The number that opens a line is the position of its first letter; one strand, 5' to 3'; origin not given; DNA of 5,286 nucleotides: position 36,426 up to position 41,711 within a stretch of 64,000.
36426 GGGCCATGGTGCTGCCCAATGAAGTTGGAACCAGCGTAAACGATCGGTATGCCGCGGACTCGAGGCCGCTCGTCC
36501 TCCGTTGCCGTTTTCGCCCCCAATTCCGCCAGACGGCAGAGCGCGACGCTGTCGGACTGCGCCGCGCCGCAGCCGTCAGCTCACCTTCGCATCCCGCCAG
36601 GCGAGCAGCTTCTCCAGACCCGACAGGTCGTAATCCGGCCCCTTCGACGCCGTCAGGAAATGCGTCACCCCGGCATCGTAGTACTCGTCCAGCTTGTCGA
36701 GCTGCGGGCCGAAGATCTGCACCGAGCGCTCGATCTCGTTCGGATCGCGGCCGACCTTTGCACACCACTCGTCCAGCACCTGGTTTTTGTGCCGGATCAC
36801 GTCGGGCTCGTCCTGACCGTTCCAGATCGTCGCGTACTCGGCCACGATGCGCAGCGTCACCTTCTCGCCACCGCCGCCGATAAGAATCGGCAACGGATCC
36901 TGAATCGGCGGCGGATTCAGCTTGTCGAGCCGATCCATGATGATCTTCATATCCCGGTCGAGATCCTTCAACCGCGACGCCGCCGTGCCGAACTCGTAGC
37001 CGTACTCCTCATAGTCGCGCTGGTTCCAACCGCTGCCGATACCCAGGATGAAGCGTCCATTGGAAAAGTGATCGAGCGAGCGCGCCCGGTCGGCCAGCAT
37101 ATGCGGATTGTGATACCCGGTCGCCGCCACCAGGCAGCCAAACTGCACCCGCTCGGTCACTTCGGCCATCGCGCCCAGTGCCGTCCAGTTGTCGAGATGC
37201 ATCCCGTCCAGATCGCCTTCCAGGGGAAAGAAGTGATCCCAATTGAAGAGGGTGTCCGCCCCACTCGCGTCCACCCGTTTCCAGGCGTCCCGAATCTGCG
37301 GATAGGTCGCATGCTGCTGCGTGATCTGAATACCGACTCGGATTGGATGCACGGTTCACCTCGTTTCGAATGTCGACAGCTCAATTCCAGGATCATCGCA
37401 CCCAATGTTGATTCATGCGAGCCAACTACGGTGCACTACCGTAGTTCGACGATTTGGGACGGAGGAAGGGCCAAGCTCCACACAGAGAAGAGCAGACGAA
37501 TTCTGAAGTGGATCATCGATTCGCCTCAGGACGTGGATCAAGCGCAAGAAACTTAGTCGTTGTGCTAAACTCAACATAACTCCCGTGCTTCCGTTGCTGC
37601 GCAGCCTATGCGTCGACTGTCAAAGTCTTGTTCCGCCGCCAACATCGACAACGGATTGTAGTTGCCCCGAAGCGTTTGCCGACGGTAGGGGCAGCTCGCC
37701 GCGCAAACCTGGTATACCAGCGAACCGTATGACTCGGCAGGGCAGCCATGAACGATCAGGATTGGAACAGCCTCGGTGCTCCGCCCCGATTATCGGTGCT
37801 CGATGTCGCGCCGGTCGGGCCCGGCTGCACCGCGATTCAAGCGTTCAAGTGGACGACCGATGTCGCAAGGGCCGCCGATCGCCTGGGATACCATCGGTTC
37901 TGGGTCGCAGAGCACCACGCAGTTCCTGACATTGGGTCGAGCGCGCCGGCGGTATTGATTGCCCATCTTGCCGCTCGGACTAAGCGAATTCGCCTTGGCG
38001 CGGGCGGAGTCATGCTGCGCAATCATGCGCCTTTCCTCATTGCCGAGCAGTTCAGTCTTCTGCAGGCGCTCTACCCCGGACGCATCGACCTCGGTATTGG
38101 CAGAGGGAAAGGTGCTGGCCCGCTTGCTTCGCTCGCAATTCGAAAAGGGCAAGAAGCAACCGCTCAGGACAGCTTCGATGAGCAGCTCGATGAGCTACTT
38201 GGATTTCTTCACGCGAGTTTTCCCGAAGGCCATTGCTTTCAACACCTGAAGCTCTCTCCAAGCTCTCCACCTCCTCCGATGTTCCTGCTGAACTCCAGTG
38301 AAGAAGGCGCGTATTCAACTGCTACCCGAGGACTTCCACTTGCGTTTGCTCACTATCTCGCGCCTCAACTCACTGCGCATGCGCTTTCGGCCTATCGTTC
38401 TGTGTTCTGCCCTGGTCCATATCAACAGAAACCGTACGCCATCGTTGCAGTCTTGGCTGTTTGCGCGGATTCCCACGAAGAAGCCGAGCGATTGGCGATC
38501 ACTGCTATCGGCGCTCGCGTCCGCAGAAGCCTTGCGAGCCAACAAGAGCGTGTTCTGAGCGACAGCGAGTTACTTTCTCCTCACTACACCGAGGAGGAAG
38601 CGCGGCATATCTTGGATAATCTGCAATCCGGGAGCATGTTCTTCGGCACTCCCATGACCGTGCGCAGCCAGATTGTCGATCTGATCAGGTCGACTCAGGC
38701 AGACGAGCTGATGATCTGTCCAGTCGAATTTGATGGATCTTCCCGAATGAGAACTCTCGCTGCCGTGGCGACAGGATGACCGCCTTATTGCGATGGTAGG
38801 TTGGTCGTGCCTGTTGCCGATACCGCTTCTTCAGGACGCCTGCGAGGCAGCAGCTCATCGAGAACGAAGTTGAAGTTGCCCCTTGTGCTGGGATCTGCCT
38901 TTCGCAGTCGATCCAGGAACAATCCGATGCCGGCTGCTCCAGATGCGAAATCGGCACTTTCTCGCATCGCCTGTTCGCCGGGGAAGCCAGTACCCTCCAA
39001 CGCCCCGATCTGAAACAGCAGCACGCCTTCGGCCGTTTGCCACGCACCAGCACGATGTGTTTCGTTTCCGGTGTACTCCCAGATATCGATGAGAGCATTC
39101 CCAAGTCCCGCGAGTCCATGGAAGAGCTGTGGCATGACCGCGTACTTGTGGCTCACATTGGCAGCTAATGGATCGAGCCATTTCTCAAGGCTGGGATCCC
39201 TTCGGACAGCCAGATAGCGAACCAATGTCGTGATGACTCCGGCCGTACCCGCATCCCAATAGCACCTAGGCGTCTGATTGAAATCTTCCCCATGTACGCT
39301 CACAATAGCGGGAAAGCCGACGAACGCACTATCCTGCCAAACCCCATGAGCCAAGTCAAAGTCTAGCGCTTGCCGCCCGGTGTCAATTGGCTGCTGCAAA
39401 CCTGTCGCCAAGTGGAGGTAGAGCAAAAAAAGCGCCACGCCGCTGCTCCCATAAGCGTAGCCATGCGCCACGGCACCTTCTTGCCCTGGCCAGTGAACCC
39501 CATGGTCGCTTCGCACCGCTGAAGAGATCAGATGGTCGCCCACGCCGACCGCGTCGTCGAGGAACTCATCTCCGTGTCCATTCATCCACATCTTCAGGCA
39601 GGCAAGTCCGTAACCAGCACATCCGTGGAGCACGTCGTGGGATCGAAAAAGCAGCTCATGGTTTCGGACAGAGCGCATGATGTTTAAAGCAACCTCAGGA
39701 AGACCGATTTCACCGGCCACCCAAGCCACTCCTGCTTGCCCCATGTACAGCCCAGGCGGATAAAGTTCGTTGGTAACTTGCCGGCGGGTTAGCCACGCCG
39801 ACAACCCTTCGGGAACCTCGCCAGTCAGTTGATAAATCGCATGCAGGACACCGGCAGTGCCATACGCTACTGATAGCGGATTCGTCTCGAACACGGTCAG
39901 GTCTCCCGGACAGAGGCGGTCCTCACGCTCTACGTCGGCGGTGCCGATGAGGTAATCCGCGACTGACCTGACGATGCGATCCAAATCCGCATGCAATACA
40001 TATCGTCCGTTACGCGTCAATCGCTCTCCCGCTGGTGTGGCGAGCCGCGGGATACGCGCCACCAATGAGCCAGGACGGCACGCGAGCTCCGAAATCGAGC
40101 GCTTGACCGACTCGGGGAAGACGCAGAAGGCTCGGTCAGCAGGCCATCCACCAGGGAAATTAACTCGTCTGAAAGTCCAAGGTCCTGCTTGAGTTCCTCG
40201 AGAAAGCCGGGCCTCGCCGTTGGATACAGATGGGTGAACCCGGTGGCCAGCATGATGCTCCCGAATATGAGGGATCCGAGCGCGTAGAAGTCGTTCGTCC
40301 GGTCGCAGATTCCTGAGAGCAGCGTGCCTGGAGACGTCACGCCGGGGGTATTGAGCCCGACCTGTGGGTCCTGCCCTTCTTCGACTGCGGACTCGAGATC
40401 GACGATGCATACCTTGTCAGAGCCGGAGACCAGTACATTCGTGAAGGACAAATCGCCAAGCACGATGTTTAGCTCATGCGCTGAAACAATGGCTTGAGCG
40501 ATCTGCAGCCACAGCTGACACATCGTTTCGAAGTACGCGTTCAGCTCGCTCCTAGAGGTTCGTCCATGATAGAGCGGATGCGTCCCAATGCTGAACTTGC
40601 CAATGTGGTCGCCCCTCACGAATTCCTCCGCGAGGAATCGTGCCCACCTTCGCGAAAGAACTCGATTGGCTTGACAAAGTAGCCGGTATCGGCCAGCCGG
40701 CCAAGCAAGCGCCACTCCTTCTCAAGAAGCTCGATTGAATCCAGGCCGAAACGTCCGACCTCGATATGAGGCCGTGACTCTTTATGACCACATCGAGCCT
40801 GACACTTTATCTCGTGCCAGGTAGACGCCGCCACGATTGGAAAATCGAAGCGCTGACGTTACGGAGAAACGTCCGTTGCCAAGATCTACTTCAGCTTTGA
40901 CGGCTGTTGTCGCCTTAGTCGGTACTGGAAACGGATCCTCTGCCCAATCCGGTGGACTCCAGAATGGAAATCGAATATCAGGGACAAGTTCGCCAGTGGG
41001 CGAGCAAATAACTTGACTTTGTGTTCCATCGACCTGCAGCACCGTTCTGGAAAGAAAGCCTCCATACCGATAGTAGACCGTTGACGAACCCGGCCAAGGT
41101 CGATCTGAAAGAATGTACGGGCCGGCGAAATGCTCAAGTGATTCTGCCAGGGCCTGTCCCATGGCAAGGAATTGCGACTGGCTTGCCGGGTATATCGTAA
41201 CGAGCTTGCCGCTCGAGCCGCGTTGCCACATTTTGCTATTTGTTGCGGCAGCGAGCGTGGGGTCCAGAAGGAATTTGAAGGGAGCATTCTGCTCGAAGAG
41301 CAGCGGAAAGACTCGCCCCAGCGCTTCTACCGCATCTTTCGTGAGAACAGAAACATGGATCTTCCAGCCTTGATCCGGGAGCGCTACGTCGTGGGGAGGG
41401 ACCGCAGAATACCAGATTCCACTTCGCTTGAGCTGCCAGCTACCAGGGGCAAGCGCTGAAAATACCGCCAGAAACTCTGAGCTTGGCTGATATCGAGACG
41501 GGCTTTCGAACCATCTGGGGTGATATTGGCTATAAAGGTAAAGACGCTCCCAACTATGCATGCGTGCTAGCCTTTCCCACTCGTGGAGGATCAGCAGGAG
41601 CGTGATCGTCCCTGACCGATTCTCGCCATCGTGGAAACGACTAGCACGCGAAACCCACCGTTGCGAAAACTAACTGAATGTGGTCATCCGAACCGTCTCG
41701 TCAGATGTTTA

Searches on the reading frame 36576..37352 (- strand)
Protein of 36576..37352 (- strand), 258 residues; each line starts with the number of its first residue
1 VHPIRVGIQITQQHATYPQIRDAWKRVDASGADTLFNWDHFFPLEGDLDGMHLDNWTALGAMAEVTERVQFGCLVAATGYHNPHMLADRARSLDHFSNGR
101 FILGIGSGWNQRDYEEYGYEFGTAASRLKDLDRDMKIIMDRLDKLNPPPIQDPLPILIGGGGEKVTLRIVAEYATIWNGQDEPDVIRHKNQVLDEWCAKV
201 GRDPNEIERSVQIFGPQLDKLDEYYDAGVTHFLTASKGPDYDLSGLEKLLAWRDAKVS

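Call 11: search_protein_families(library=pfam, proteins=[window:36576-37352:-], max_evalue=0.01)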
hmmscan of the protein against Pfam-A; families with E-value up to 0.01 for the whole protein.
window:36576-37352:- (258 aa): 1 family
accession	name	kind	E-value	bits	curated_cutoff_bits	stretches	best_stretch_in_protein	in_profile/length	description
PF00296.26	Bac_luciferase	-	1.9e-26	93.6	27.9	1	2-214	7-227/314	Luciferase-like monooxygenase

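Call 12: search_protein_families(library=ncbifam, proteins=[window:36576-37352:-], max_evalue=0.01)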
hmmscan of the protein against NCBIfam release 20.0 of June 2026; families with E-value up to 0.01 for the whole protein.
window:36576-37352:- (258 aa): 26 families (the best 25 are shown)
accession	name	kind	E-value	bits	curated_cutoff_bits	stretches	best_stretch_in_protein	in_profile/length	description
TIGR03856.1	F420_MSMEG_2906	subfamily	3.5e-102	341.2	243.7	1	4-254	1-249/249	LLM class F420-dependent oxidoreductase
TIGR03560.1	F420_Rv1855c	subfamily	7.2e-53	179.7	231.4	2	11-142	7-139/227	TIGR03560 family F420-dependent LLM class oxidoreductase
TIGR03619.1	F420_Rv2161c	subfamily_domain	2.4e-31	109.2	166.9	1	51-234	42-245/247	TIGR03619 family F420-dependent LLM class oxidoreductase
TIGR03621.1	F420_MSMEG_2516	subfamily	5.1e-26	91.5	213.15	1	5-176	2-172/295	TIGR03621 family F420-dependent LLM class oxidoreductase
TIGR03571.1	lucif_BA3436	subfamily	5.1e-16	58.8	303.9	1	21-137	34-151/304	TIGR03571 family LLM class oxidoreductase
TIGR03557.1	F420_G6P_family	subfamily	4.3e-12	45.8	210.4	1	25-138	20-132/316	TIGR03557 family F420-dependent LLM class oxidoreductase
NF002619.0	PRK02271.1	equivalog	3.1e-10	39.9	276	1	6-165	3-163/329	5,10-methylenetetrahydromethanopterin reductase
TIGR03559.1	F420_Rv3520c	subfamily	6e-10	38.7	335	1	53-121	38-106/325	LLM class F420-dependent oxidoreductase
TIGR03564.1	F420_MSMEG_4879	subfamily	2.1e-09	37.4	234.25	1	51-131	22-102/265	TIGR03564 family F420-dependent LLM class oxidoreductase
TIGR03617.1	F420_MSMEG_2256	subfamily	5.7e-09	35.3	278.15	1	54-140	20-106/318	TIGR03617 family F420-dependent LLM class oxidoreductase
TIGR03860.1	FMN_nitrolo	subfamily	8.9e-09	34.6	279.7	1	47-118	65-135/422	NtaA/DmoA family FMN-dependent monooxygenase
TIGR03555.1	F420_mer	equivalog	8.9e-08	31.9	348.7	1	56-136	41-120/325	5,10-methylenetetrahydromethanopterin reductase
NF001939.1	PRK00719.1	subfamily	1.2e-06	27.6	510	1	54-198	54-213/373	alkanesulfonate monooxygenase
TIGR04465.1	ArgArg_F420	equivalog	1.5e-06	27.5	470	1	7-132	49-173/364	F420-dependent hydroxymycolic acid dehydrogenase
TIGR04021.1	LLM_DMSO2_sfnG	equivalog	1.9e-06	27.5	382.95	1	60-128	68-135/350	dimethylsulfone monooxygenase SfnG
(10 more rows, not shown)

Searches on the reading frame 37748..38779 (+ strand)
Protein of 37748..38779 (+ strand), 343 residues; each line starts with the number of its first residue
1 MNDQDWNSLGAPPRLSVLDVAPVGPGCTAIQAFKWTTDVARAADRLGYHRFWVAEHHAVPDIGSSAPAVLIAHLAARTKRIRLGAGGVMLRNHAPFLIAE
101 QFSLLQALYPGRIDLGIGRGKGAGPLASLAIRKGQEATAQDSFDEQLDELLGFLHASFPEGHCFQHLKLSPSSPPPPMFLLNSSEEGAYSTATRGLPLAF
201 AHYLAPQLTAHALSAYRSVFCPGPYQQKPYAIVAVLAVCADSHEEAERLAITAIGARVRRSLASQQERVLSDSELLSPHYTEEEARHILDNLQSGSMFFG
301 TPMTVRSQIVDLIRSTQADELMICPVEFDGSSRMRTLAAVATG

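Call 11: search_protein_families(library=pfam, proteins=[window:37748-38779:+], max_evalue=0.01)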
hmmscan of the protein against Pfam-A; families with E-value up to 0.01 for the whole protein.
window:37748-38779:+ (343 aa): 1 family
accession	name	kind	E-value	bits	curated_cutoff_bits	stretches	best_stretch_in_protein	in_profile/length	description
PF00296.26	Bac_luciferase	-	8.8e-40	137.4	27.9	1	18-314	6-308/314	Luciferase-like monooxygenase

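Call 12: search_protein_families(library=ncbifam, proteins=[window:37748-38779:+], max_evalue=0.01)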
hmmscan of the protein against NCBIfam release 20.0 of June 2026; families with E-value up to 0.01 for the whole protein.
window:37748-38779:+ (343 aa): 26 families (the best 25 are shown)
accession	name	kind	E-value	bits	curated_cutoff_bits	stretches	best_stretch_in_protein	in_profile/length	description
TIGR03558.1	oxido_grp_1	subfamily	4.5e-102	341.6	166.95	1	15-341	1-323/325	MsnO8 family LLM class oxidoreductase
NF007802.0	PRK10508.1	equivalog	2.3e-69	234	540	1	15-339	8-325/335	luciferase-like monooxygenase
TIGR04027.1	LLM_KPN_01858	hypoth_equivalog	2.3e-17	62.9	412.9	1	28-136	14-123/326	putative FMN-dependent luciferase-like monooxygenase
TIGR04036.1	LLM_CE1758_fam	subfamily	2.2e-16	59.6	479.1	1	30-122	24-115/355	CE1758 family FMN-dependent luciferase-like monooxygenase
TIGR04020.1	seco_metab_LLM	subfamily_domain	4.6e-16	58.9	244.45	1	32-225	17-216/341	MupA/Atu3671 family FMN-dependent luciferase-like monooxygenase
TIGR03858.1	LLM_2I7G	subfamily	9.3e-15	54.4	462.25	1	31-121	23-112/337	Atu2307/SP_0267 family LLM class monooxygenase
TIGR03619.1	F420_Rv2161c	subfamily_domain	2.8e-13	50.1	166.9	1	38-123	2-102/247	TIGR03619 family F420-dependent LLM class oxidoreductase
TIGR03560.1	F420_Rv1855c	subfamily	2e-10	40.9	231.4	1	32-154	11-139/227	TIGR03560 family F420-dependent LLM class oxidoreductase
TIGR03571.1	lucif_BA3436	subfamily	3.6e-10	39.6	303.9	1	31-257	28-261/304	TIGR03571 family LLM class oxidoreductase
TIGR03857.1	F420_MSMEG_2249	hypoth_equivalog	5e-10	39.1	218.4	1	38-123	18-98/329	TIGR03857 family LLM class F420-dependent oxidoreductase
NF052254.1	luciferase_Alph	exception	3.9e-08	32.9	600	1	25-142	13-130/354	luciferase subunit alpha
TIGR03559.1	F420_Rv3520c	subfamily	4.4e-08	32.5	335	1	33-119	12-92/325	LLM class F420-dependent oxidoreductase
TIGR03620.1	F420_MSMEG_4141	subfamily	6.6e-08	32.2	219.8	1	34-123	18-100/280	TIGR03620 family F420-dependent LLM class oxidoreductase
TIGR03841.1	F420_Rv3093c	subfamily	1.3e-07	31.3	213.65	1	36-119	12-89/298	LLM class F420-dependent oxidoreductase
TIGR03621.1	F420_MSMEG_2516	subfamily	1.3e-07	31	213.15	1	36-123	16-98/295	TIGR03621 family F420-dependent LLM class oxidoreductase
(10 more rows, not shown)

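Call 71: list_cluster_members(proteins=[window:37748-38779:+, window:43309-44673:+, window:46412-47725:+, window:10927-12237:+, window:17448-18479:+, window:18555-19595:-, window:19692-20981:-, window:25427-27370:-, window:47-1060:+, window:36576-37352:-])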
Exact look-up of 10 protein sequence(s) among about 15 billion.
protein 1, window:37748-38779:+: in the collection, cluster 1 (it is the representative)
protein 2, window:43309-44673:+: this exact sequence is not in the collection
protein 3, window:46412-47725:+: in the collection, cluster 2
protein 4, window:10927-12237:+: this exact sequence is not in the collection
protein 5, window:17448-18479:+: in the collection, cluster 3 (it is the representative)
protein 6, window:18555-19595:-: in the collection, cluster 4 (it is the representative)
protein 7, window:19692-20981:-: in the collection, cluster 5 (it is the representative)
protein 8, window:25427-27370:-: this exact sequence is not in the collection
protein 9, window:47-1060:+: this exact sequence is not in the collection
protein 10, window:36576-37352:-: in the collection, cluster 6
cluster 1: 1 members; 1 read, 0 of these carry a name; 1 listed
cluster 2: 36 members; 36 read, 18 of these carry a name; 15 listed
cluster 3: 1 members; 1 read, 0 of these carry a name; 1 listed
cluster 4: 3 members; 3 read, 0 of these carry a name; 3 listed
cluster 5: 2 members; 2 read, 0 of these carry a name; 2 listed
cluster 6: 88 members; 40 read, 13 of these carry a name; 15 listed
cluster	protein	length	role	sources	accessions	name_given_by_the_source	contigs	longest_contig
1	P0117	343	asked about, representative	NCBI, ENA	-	-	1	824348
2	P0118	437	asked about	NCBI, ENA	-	-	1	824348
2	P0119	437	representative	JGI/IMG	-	ABC-type glycerol-3-phosphate transport system substrate-binding protein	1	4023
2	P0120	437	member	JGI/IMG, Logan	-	ABC-type glycerol-3-phosphate transport system substrate-binding protein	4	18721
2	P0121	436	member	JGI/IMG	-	ABC-type glycerol-3-phosphate transport system substrate-binding protein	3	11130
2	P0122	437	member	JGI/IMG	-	ABC-type glycerol-3-phosphate transport system substrate-binding protein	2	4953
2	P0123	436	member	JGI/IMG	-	N,N'-diacetylchitobiose transport system substrate-binding protein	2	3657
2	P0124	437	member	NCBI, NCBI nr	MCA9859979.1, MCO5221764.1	MAG: extracellular solute-binding protein [Thermomicrobiales bacterium] | extracellular solute-binding protein [Thermomicrobiales bacterium]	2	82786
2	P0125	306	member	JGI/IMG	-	ABC-type glycerol-3-phosphate transport system substrate-binding protein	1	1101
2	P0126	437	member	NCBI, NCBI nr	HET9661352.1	MAG TPA: extracellular solute-binding protein [Thermomicrobiales bacterium] | extracellular solute-binding protein [Thermomicrobiales bacterium]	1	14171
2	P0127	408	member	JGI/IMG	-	ABC-type glycerol-3-phosphate transport system substrate-binding protein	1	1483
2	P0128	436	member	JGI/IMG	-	ABC-type glycerol-3-phosphate transport system substrate-binding protein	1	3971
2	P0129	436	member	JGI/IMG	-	ABC-type glycerol-3-phosphate transport system substrate-binding protein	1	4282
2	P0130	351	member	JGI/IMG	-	multiple sugar transport system substrate-binding protein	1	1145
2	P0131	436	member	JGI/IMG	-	N,N'-diacetylchitobiose transport system substrate-binding protein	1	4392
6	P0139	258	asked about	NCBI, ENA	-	-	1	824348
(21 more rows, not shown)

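Call 72: find_encoding_contigs(protein=P0120, flank=10000, max_places=4)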
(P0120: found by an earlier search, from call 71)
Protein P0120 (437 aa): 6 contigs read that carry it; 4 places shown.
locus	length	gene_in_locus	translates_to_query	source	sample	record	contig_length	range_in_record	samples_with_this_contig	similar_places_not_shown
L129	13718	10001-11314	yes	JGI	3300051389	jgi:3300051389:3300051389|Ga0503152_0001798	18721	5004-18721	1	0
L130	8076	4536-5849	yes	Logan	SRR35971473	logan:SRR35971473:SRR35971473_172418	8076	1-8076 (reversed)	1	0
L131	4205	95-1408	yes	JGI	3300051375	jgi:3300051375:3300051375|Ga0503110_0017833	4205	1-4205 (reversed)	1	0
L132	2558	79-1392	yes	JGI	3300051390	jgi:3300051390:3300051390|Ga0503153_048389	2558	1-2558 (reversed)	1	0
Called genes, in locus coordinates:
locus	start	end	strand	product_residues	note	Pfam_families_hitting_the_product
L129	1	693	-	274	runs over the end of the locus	PF00392:GntR, PF14502:HTH_41 (weak), PF07729:FCD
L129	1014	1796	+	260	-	-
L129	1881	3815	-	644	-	PF26099:DUF8034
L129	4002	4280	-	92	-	PF00403:HMA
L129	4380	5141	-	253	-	PF00106:adh_short, PF08659:KR, PF13561:adh_short_C2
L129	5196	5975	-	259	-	PF00296:Bac_luciferase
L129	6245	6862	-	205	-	PF13560:HTH_31, PF01381:HTH_3, PF13443:HTH_26 (faint), PF07883:Cupin_2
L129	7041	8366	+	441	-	PF00202:Aminotran_3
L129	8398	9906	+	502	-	PF07364:DUF1485, PF07171:MlrC_C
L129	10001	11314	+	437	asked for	PF10518:TAT_signal (faint), PF01547:SBP_bac_1, PF13416:SBP_bac_8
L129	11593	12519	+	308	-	PF00528:BPD_transp_1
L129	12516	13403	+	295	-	PF00528:BPD_transp_1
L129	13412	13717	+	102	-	?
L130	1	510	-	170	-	?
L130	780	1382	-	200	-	PF13560:HTH_31, PF01381:HTH_3, PF13443:HTH_26 (faint), PF07883:Cupin_2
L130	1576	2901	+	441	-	PF00202:Aminotran_3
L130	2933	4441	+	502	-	PF07364:DUF1485, PF07171:MlrC_C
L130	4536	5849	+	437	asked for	PF10518:TAT_signal (faint), PF01547:SBP_bac_1, PF13416:SBP_bac_8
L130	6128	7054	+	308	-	PF00528:BPD_transp_1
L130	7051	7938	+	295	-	PF00528:BPD_transp_1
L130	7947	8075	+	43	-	?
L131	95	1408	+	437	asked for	PF10518:TAT_signal (faint), PF01547:SBP_bac_1, PF13416:SBP_bac_8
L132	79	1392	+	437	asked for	PF10518:TAT_signal (faint), PF01547:SBP_bac_1, PF13416:SBP_bac_8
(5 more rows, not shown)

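Call 73: find_encoding_contigs(protein=P0139, flank=10000, max_places=4)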
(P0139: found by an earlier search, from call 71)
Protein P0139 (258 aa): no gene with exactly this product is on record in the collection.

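Call 78: search_solved_structures(query=window:37748-38779:+, max_evalue=0.00001)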
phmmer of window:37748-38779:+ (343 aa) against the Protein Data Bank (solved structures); distinct sequences matched with E-value up to 0.00001: 10.
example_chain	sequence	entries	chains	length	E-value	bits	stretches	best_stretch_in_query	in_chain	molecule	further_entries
4us5_A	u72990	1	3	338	1.3e-52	182.3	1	14-340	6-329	LUCIFERASE-LIKE MONOOXYGENASE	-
4us5_D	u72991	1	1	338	8e-52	179.7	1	14-340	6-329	LUCIFERASE-LIKE MONOOXYGENASE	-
8k74_A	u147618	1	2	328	1.2e-12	50.9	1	33-205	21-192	Alkanal monooxygenase alpha chain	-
7bip_A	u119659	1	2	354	3.1e-10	43.1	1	23-267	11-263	Luciferase-like monooxygenase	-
8cbb_A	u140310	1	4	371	3.1e-09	39.8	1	40-127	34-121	Alkanal monooxygenase alpha chain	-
1brl_A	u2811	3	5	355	3.4e-08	36.3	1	28-219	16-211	BACTERIAL LUCIFERASE | Alkanal monooxygenase alpha chain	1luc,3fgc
2i7g_A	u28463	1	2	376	5.5e-08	35.6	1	37-121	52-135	Monooxygenase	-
6ket_A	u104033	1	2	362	1.5e-07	34.2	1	40-122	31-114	PuwE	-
4uwm_A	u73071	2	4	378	3.6e-07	33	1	24-139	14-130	3,6-DIKETOCAMPHANE 1,6 MONOOXYGENASE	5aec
9fp4_A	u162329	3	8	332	9.1e-06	28.3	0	40-188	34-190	F420-dependent hydroxymycolic acid dehydrogenase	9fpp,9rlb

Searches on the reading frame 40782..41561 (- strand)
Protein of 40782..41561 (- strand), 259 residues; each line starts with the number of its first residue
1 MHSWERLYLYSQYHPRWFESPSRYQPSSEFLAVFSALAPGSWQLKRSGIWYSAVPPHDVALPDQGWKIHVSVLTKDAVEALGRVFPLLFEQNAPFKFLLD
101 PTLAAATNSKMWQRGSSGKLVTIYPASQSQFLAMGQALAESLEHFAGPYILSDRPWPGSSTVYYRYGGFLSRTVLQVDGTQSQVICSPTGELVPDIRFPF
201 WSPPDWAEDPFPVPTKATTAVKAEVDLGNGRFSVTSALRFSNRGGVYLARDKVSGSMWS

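Call 11: search_protein_families(library=pfam, proteins=[window:40782-41561:-], max_evalue=0.01)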
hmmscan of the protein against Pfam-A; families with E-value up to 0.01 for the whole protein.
window:40782-41561:- (259 aa): 1 family
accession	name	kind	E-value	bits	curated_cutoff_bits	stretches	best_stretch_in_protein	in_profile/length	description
PF25816.1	RamC_N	-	3.8e-59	199.8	27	1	34-216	5-184/191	RamC, N-terminal domain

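Call 12: search_protein_families(library=ncbifam, proteins=[window:40782-41561:-], max_evalue=0.01)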
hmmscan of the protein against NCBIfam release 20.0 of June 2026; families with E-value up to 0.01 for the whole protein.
window:40782-41561:- (259 aa): 2 families
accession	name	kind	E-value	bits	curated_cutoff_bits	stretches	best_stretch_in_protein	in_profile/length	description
NF038151.1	lanthi_synth_III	equivalog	3.5e-80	270.5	575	1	9-255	3-245/833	class III lanthionine synthetase LanKC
NF038150.1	lanthi_synth_IV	equivalog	5.7e-60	203.6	650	1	42-255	1-214/851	class IV lanthionine synthetase LanL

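Call 15: list_cluster_members(proteins=[P0001, window:40782-41561:-, window:42544-43179:-])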
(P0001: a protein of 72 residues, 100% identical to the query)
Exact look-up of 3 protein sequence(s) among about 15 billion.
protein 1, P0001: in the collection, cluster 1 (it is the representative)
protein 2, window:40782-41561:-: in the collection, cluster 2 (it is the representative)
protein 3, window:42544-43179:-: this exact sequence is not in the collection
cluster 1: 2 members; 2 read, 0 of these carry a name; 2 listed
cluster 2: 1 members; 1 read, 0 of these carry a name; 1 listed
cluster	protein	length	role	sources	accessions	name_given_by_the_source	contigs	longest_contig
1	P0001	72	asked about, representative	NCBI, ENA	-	-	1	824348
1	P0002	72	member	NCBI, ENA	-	-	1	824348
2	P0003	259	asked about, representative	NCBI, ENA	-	-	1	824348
